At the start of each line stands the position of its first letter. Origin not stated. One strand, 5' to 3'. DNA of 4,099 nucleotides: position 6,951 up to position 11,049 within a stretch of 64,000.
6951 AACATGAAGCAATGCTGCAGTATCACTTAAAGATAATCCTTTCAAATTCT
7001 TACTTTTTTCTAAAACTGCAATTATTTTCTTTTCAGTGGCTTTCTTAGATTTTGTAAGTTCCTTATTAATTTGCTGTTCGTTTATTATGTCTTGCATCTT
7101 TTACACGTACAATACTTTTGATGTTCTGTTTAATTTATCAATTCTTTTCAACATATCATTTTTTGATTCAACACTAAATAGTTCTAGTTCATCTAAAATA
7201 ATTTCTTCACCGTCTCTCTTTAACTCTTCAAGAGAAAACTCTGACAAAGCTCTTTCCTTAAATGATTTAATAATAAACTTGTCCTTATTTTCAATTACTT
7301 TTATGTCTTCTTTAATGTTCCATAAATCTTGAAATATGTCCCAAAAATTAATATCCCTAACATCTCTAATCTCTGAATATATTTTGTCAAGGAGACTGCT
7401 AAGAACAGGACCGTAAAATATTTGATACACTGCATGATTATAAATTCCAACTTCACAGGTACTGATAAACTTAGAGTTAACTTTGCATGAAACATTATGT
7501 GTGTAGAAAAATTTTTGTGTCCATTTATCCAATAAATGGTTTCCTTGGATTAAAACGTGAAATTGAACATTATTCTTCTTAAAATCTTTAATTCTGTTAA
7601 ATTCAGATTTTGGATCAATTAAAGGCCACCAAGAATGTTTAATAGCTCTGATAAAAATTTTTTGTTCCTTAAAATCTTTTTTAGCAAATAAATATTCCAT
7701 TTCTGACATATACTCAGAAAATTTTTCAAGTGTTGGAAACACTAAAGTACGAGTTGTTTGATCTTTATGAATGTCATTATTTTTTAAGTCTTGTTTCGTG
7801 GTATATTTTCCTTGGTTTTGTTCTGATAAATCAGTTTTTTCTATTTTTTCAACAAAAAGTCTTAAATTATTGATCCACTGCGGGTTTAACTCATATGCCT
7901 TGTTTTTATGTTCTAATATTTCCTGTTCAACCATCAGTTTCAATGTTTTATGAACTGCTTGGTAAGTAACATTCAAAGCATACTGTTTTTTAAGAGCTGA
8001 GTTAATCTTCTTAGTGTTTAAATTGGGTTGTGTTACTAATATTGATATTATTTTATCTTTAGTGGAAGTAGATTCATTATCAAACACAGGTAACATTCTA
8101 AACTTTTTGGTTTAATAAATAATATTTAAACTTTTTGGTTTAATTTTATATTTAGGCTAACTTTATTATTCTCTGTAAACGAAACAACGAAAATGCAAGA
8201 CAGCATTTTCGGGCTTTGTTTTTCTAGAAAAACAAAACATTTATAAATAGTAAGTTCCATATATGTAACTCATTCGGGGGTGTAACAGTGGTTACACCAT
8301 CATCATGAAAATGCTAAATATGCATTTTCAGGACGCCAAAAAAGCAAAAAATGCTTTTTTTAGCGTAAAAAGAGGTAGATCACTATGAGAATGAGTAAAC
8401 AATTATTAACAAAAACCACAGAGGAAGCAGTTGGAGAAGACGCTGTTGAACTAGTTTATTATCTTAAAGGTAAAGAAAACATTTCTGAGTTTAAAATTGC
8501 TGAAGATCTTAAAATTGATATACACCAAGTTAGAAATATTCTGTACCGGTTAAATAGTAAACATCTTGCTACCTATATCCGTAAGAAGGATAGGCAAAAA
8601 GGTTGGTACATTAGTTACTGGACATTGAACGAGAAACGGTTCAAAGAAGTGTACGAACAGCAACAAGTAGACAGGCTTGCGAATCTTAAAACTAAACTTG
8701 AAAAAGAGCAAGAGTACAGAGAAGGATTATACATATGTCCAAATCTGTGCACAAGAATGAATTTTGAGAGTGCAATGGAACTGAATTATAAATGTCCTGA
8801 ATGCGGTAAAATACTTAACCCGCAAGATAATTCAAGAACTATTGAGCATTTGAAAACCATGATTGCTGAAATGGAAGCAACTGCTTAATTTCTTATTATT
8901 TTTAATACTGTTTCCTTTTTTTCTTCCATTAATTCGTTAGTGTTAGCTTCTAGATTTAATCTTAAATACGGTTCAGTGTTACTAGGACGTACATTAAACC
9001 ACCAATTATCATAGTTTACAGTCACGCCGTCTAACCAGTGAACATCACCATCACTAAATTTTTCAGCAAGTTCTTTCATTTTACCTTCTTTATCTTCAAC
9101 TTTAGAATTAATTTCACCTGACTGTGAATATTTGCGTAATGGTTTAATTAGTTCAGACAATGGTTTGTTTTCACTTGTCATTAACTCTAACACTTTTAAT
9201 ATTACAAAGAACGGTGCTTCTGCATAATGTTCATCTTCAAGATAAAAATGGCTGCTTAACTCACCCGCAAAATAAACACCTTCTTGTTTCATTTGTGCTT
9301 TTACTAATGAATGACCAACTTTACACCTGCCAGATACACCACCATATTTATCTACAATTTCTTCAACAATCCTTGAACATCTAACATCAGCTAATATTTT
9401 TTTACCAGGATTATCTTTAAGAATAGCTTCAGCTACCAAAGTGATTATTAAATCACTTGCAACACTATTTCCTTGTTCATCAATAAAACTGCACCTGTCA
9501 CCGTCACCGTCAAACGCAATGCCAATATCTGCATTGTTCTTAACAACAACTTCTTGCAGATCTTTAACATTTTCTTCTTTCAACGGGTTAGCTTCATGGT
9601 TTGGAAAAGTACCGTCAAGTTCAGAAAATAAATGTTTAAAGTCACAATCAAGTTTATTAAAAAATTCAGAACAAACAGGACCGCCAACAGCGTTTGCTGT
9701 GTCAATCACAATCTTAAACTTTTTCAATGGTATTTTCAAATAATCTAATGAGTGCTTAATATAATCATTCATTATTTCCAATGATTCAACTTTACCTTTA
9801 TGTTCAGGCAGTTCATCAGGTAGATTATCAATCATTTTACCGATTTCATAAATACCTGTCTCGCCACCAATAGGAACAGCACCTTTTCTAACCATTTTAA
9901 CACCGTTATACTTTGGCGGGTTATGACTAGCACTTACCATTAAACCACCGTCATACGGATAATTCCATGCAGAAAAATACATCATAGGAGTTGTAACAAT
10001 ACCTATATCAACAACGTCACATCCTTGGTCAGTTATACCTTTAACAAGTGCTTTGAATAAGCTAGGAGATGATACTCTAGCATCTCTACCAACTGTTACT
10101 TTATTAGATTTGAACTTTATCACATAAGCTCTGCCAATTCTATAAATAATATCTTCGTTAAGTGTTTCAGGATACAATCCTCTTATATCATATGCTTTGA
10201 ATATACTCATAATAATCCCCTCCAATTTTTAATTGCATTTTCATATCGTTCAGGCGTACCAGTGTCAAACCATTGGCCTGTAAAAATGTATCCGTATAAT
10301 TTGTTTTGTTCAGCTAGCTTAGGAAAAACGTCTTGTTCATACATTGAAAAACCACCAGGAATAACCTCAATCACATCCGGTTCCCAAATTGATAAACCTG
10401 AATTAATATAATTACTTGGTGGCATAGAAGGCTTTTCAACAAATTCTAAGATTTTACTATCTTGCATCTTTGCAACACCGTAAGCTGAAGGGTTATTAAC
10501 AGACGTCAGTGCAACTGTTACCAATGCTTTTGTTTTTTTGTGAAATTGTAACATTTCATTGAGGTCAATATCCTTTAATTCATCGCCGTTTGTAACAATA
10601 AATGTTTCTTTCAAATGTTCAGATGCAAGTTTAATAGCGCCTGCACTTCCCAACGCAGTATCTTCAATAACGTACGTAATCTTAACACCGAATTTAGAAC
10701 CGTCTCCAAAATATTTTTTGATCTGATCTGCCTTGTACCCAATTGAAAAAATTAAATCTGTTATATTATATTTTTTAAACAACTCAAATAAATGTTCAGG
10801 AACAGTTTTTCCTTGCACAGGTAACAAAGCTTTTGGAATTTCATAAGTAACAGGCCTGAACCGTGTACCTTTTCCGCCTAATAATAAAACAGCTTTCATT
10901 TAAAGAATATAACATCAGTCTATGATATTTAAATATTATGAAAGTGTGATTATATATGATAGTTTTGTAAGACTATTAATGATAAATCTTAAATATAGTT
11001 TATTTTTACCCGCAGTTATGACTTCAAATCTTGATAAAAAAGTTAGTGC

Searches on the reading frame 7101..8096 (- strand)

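Call 36: search_protein_families(library=pfam, proteins=[window:7101-8096:-], max_evalue=0.001)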
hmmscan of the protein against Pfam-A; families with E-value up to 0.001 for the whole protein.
window:7101-8096:- (331 aa): 0 families

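Call 42: search_protein_families(library=pfam, proteins=[window:7101-8096:-], max_evalue=5)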
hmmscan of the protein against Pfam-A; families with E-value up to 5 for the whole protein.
window:7101-8096:- (331 aa): 4 families
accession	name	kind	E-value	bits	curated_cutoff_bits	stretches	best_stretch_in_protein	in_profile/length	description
PF05775.19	AfaD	-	0.052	14.3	30.8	1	131-187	37-91/104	Enterobacteria AfaD invasin protein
PF08672.17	ANAPC2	-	0.13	13.2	23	1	16-70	2-60/60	Anaphase promoting complex (APC) subunit 2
PF21933.2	MCM5_C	-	0.16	12.4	27.2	1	42-66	29-53/59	MCM5, C-terminal domain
PF14947.12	HTH_45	-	0.59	10.6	25.5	1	38-70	26-58/77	Winged helix-turn-helix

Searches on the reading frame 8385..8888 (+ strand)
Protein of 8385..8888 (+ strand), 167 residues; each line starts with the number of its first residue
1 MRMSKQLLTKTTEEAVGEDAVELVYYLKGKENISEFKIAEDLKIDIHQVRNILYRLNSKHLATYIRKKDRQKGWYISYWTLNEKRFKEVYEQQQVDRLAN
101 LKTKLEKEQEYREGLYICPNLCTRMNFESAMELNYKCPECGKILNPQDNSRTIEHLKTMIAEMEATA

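Call 36: search_protein_families(library=pfam, proteins=[window:8385-8888:+], max_evalue=0.001)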
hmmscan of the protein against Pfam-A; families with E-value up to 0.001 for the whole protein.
window:8385-8888:+ (167 aa): 1 family
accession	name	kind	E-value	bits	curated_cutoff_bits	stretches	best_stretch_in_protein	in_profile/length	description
PF02002.24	TFIIE_alpha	-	6.3e-15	55.4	22.9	1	7-110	2-105/105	TFIIE alpha subunit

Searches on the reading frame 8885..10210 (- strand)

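Call 36: search_protein_families(library=pfam, proteins=[window:8885-10210:-], max_evalue=0.001)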
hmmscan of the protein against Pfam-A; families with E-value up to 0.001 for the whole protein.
window:8885-10210:- (441 aa): 4 families
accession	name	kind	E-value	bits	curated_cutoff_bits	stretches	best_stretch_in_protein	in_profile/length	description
PF02878.22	PGM_PMM_I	-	6.9e-35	120.2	22.5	1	3-122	3-129/138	Phosphoglucomutase/phosphomannomutase, alpha/beta/alpha domain I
PF02879.22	PGM_PMM_II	-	1e-24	87.5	29.3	1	149-247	2-103/103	Phosphoglucomutase/phosphomannomutase, alpha/beta/alpha domain II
PF02880.22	PGM_PMM_III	-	1.7e-20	73.7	20.7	1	252-359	2-113/115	Phosphoglucomutase/phosphomannomutase, alpha/beta/alpha domain III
PF00408.26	PGM_PMM_IV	-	2.4e-10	40.8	23.1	1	366-436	1-66/68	Phosphoglucomutase/phosphomannomutase, C-terminal domain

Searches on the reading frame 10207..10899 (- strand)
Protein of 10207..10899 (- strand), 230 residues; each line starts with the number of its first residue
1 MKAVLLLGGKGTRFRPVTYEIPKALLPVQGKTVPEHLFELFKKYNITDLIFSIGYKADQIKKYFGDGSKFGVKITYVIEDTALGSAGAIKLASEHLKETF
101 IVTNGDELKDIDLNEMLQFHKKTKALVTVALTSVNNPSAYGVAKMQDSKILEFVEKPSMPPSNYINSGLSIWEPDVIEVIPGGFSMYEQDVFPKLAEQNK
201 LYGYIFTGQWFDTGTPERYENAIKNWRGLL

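Call 36: search_protein_families(library=pfam, proteins=[window:10207-10899:-], max_evalue=0.001)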
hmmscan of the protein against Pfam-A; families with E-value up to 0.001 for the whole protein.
window:10207-10899:- (230 aa): 2 families
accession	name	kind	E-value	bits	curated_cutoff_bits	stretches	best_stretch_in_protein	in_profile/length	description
PF00483.29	NTP_transferase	-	2.6e-47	161.9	21.2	1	2-224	1-240/245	Nucleotidyl transferase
PF12804.13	NTP_transf_3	-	1.1e-08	35.9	27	1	3-126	1-117/160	MobA-like NTP transferase domain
